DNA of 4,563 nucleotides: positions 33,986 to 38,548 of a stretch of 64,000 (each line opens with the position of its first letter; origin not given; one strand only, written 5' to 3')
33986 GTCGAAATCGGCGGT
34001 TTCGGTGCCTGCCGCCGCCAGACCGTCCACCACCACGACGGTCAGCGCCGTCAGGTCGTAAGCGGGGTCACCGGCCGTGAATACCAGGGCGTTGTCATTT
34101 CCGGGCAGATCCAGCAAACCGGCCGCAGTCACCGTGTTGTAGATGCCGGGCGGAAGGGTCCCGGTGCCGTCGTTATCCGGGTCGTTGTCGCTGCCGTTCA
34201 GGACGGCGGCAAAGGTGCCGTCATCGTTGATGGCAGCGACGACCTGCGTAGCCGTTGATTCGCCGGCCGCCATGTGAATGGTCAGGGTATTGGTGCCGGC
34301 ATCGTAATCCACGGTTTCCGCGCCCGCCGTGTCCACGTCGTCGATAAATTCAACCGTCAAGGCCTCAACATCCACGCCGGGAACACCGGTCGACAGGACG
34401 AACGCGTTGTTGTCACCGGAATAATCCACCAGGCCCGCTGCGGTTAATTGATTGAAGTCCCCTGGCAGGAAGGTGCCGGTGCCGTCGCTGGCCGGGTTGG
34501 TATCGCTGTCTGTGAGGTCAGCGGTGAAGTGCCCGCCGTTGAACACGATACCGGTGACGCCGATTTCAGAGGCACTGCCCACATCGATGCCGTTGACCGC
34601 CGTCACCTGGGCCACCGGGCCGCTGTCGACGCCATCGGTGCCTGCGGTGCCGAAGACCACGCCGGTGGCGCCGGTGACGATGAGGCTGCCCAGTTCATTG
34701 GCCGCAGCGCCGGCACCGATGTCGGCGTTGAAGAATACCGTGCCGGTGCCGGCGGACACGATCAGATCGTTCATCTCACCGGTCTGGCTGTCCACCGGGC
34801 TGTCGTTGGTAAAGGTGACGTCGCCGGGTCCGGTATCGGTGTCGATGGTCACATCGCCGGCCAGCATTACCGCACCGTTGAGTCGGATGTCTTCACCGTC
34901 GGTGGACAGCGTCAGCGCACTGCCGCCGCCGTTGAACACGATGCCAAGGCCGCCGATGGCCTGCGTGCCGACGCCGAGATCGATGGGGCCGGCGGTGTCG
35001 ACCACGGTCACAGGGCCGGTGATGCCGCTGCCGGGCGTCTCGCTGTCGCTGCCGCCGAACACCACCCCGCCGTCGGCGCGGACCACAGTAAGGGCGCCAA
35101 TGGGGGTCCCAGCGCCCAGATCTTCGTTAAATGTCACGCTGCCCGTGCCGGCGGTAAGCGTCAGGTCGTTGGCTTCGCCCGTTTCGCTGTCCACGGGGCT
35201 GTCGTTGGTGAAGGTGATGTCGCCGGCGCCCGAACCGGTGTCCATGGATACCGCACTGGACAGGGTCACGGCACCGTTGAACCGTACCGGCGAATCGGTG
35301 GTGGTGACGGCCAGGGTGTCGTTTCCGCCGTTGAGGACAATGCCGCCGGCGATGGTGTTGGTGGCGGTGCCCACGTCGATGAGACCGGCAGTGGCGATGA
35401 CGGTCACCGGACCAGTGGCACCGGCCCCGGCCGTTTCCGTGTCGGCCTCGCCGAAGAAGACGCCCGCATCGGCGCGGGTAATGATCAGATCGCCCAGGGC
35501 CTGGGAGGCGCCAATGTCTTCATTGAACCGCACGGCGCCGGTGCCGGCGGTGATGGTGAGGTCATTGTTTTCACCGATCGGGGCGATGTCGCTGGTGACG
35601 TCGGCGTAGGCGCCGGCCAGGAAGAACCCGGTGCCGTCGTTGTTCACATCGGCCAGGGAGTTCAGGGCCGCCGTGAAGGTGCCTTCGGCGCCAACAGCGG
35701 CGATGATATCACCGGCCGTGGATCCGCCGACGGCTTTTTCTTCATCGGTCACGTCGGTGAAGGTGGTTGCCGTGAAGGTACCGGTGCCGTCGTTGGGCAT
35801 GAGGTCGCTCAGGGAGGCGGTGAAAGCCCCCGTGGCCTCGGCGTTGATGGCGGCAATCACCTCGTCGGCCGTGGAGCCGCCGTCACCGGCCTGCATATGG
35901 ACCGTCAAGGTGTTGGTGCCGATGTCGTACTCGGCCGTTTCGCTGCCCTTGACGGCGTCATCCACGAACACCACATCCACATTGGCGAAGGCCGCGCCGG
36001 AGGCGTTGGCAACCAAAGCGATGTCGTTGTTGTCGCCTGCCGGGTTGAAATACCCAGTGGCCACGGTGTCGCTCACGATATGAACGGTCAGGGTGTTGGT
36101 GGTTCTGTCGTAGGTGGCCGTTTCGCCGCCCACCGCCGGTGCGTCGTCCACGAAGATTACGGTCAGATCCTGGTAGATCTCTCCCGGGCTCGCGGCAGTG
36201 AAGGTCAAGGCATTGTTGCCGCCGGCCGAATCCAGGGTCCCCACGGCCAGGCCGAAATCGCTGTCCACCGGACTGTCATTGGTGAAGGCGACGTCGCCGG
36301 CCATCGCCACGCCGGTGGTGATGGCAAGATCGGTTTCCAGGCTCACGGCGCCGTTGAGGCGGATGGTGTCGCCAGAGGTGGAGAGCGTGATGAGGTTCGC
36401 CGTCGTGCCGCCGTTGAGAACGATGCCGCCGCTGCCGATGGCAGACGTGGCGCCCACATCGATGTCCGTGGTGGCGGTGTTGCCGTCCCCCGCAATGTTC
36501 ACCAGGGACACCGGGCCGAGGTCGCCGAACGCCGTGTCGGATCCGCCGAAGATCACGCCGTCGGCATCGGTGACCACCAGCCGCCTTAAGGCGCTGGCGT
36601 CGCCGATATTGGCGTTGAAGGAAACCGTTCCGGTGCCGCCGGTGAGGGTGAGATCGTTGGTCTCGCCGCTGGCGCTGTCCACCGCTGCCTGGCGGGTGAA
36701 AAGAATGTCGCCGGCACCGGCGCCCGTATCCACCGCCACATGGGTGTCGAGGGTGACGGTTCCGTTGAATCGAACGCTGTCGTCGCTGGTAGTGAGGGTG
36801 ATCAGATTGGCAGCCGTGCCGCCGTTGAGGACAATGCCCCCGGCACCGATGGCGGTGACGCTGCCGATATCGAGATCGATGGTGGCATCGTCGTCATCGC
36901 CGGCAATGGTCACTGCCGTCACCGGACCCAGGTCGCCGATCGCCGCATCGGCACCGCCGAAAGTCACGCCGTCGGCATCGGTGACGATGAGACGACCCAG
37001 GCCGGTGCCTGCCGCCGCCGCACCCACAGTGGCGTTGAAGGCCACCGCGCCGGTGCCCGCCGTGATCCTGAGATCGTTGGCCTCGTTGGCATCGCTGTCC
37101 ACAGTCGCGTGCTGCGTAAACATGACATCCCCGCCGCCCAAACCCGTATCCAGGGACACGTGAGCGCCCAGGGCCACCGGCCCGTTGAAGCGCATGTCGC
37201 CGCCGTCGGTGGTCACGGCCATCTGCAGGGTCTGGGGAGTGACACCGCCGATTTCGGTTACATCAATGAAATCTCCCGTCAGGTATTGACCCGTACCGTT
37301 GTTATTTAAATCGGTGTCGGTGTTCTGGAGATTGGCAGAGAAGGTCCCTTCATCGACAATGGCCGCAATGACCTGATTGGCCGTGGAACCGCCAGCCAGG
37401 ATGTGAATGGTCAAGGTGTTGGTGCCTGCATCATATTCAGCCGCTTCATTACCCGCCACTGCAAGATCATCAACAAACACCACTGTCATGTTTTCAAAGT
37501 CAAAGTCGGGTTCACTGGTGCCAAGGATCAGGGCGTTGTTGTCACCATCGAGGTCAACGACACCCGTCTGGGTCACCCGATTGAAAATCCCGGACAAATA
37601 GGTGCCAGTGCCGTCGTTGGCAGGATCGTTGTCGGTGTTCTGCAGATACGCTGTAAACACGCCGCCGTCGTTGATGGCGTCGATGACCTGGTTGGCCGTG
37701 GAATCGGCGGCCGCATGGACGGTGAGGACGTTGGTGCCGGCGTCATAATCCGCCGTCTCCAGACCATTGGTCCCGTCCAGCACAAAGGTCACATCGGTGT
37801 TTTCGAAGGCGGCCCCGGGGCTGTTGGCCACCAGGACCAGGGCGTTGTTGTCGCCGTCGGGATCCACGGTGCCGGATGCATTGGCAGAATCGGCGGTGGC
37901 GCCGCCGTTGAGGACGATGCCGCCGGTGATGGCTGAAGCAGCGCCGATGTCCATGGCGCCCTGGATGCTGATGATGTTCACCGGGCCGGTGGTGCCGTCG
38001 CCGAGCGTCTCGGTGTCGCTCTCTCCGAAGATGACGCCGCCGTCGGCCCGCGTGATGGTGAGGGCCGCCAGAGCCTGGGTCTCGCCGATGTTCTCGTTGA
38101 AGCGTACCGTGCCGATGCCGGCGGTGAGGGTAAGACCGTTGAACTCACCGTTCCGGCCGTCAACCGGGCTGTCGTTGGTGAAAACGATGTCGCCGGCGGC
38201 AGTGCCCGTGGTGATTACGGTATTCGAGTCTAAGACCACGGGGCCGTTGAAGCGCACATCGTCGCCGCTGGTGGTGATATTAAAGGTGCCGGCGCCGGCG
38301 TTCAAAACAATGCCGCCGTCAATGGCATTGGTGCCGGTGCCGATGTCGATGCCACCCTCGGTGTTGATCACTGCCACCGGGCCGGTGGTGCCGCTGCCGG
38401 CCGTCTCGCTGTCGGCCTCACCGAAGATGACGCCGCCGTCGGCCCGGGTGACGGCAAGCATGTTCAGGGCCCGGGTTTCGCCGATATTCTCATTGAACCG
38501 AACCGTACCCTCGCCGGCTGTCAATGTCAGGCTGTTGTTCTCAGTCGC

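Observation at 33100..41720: Unassigned ~90-100 aa module present in at least 20 copies and inserted into other domains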

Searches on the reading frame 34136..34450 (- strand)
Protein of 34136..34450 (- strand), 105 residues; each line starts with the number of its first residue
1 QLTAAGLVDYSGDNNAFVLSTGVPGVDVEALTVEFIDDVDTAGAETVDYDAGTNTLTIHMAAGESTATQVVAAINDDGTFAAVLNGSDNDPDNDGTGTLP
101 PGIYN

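Call 7: search_protein_families(library=pfam, proteins=[window:34136-34450:-], max_evalue=1)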
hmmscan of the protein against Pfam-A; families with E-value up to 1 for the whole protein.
window:34136-34450:- (105 aa): 0 families

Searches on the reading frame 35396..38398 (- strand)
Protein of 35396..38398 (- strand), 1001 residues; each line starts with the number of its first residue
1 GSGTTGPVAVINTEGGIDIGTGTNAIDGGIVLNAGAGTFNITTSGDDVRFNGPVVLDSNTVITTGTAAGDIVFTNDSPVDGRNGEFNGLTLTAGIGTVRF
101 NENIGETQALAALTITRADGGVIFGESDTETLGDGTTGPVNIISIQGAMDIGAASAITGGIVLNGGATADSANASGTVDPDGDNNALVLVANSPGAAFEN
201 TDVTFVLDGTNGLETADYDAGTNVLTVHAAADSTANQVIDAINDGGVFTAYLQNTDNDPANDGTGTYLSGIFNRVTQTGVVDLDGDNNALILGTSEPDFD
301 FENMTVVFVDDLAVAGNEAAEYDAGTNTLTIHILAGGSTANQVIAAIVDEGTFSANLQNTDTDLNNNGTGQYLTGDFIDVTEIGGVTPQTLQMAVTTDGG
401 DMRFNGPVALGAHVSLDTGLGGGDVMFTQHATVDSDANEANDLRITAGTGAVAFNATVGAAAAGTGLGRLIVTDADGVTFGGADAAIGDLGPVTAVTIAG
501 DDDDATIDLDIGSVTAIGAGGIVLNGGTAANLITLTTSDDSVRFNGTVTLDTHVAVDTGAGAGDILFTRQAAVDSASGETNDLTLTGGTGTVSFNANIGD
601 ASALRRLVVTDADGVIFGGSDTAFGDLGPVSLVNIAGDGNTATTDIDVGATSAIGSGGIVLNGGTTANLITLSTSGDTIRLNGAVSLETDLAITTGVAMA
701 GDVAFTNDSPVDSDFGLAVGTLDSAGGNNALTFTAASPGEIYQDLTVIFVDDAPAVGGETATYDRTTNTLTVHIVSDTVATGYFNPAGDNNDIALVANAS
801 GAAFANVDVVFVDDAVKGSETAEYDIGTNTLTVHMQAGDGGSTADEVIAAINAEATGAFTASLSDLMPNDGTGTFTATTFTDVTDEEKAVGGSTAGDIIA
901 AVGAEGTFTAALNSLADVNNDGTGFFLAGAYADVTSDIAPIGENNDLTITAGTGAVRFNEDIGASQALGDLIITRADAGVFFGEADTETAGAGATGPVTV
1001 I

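Call 40: find_related_loci(query=window:35396-38398:-, collection=genome_contigs, flank=10000)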
Query window:35396-38398:- (1001 aa) in genome_contigs; peptide patterns used: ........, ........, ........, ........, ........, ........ (x = any residue, [..] = any of these).
93 stretches matched a pattern; 5 encode a relative of the query (tblastn E <= 1e-3); 4 distinct loci.
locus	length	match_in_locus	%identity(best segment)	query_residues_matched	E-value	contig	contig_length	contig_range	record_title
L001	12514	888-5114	36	1-1001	9e-80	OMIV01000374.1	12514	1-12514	Planctomycetaceae bacterium isolate AM_0621 genome assembly, contig: DGE0002AM2008_1_152874, whole genome shotgun sequen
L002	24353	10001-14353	36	1-1001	2e-71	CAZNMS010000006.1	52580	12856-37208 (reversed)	MAG TPA_asm: uncultured Planctomycetaceae bacterium isolate SRP292972_co1_120 genome assembly, contig: NODE_400_length_5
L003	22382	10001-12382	43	1-1001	1e-48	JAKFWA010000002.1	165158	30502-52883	MAG: Planctomycetaceae bacterium isolate D4_Bin_5 D4_0000054, whole genome shotgun sequence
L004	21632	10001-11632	52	1-1001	2e-44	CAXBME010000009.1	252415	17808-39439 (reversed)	MAG TPA_asm: uncultured Planctomycetaceae bacterium isolate ERR2762121_maxbin2_38 genome assembly, contig: ERZ3421540.10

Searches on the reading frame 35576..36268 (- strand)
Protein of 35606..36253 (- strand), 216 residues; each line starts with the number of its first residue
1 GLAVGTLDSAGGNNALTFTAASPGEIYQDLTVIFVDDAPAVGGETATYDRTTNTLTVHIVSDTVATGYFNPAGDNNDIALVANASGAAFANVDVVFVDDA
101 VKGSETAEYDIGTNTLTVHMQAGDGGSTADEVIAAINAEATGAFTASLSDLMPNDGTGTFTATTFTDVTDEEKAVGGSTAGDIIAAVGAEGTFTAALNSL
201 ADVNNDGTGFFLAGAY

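Call 7: search_protein_families(library=pfam, proteins=[window:35606-36253:-], max_evalue=1)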
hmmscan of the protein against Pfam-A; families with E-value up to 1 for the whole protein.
window:35606-36253:- (216 aa): 1 family
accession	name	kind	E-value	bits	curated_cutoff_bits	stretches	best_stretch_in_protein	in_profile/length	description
PF21413.3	SHQ1-like_CS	-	0.28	11.6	27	0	103-122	57-76/93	SHQ1-like, CS domain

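Call 54: predict_structure(alignment_id=A3)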
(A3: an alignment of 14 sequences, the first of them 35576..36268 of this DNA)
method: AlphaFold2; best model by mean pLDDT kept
length: 231 residues; sequences in the alignment: 14
mean_pLDDT: 89.8   pTM: 0.77
mean pLDDT of the five models: 89.8, 86.7, 83.4, 80.3, 77.5
residues with pLDDT >= 90: 151; 70-90: 69; 50-70: 8; < 50: 3
segments of 3 or more residues with pLDDT < 50: 1-3
pLDDT, mean of each block of 10 residues (from residue 1): 68 80 91 93 95 96 93 88 91 88 95 95 91 94 88 89 92 87 94 97 91 91 81 62
secondary structure, 60 per line:
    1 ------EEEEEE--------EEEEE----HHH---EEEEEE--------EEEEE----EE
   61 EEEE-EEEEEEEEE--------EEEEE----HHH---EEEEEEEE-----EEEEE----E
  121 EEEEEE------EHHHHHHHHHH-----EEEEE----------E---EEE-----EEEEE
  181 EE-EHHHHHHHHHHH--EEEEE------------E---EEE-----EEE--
elements in order: E7-12 E21-25 E36-41 E50-54 E59-64 E66-74 E83-87 E98-105 E111-115 E120-126 H134-143 E149-153 E168-170 E176-182 H185-195 E198-202 E219-221 E227-229

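Call 57: fold_search(model_id=the predicted structure, library=pdb)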
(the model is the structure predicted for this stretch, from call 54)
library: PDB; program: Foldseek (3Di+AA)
matches with E <= 10: 112; with E <= 0.001: 0
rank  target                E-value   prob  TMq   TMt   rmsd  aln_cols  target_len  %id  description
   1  7cid                  5.2e-01  0.03  0.11  0.09  16.1       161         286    9  Crystal structure of P.aeruginosa LpxC in complex with inhibitor (released 2020-12-02)
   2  7k99_A                8.1e-01  0.02  0.10  0.08  14.7       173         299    8  Crystal Structure of P. aeruginosa LpxC with N-Hydroxyformamide inhibitor 19 (released 2020-11-25)
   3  3p3g                  8.6e-01  0.01  0.09  0.08  16.8       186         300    9  Crystal Structure of the Escherichia coli LpxC/LPC-009 complex (released 2011-01-05)
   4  1w5d                  1.1e+00  0.09  0.15  0.09   6.8        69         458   17  Crystal structure of PBP4a from Bacillus subtilis (released 2005-12-07)
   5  1w79_A                1.1e+00  0.03  0.14  0.08  13.8       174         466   16  Crystal structure of the DD-transpeptidase-carboxypeptidase from Actinomadura R39 (released 2005-06-28)
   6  7ci7                  1.1e+00  0.01  0.08  0.06  15.7       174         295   10  Crystal structure of P.aeruginosa LpxC in complex with inhibitor (released 2020-12-02)
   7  5n8c_A                1.2e+00  0.02  0.10  0.09  15.7       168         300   10  Crystal structure of Pseudomonas aeruginosa LpxC complexed with inhibitor (released 2017-03-29)
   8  7pzx                  1.3e+00  0.01  0.07  0.07  16.1       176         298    8  LpxC Inhibitors With Fluoroproline As A Novel Zinc-Binding Group Can Serve As A Novel Class of Antibiotic With Activity  (released 2022-11-23)
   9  1w79_B                1.4e+00  0.04  0.13  0.08   7.4        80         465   22  Crystal structure of the DD-transpeptidase-carboxypeptidase from Actinomadura R39 (released 2005-06-28)
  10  7xpg_A                1.5e+00  0.02  0.15  0.09  25.3       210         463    8  Cryo-EM structure of the T=3 lake sinai virus 1 (delta-N48) virus-like capsid at pH 6.5 (released 2023-02-08)
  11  7ci4_B                1.5e+00  0.01  0.07  0.07  15.2       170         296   10  Crystal structure of P.aeruginosa LpxC in complex with inhibitor (released 2020-12-02)
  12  4is9_B                1.6e+00  0.02  0.10  0.08  14.9       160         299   10  Crystal Structure of the Escherichia coli LpxC/L-161,240 complex (released 2013-10-30)
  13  3p3e                  1.6e+00  0.01  0.09  0.08  16.0       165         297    8  Crystal Structure of the PSEUDOMONAS AERUGINOSA LpxC/LPC-009 complex (released 2011-01-05)
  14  7q01                  1.7e+00  0.01  0.08  0.07  15.8       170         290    7  LpxC Inhibitors With Fluoroproline As A Novel Zinc-Binding Group Can Serve As A Novel Class of Antibiotic With Activity  (released 2022-11-02)
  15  4fw4_A                1.9e+00  0.03  0.12  0.10  13.1       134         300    8  Crystal Structure of the LpxC in complex with N-[(1S,2R)-2-HYDROXY-1-(HYDROXYCARBAMOYL)PROPYL]-4-(4-PHENYLBUTA-1,3-DIY (released 2013-05-15)
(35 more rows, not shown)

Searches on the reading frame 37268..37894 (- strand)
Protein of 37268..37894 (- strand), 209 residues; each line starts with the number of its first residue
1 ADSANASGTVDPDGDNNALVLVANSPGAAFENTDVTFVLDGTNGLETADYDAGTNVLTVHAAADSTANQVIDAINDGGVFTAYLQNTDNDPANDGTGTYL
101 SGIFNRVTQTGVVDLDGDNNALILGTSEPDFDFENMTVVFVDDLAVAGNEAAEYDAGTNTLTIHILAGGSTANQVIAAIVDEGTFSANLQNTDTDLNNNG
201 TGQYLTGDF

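Call 62: search_protein_families(library=ncbifam, proteins=[window:37268-37894:-], max_evalue=0.1)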
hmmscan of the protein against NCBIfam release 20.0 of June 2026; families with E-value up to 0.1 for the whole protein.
window:37268-37894:- (209 aa): 2 families
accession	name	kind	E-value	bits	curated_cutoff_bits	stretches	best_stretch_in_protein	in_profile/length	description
NF003356.0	PRK04405.1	subfamily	0.0097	15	339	0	49-95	140-186/299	peptidylprolyl isomerase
NF006218.0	PRK08343.1-4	subfamily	0.019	13.8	383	0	130-192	53-115/392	preprotein translocase subunit SecD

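Call 67: find_homologous_proteins(query=window:37268-37894:-, max_evalue=0.001)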
Query window:37268-37894:-: 1121 candidates shared short words with the query, none scored E <= 0.001.
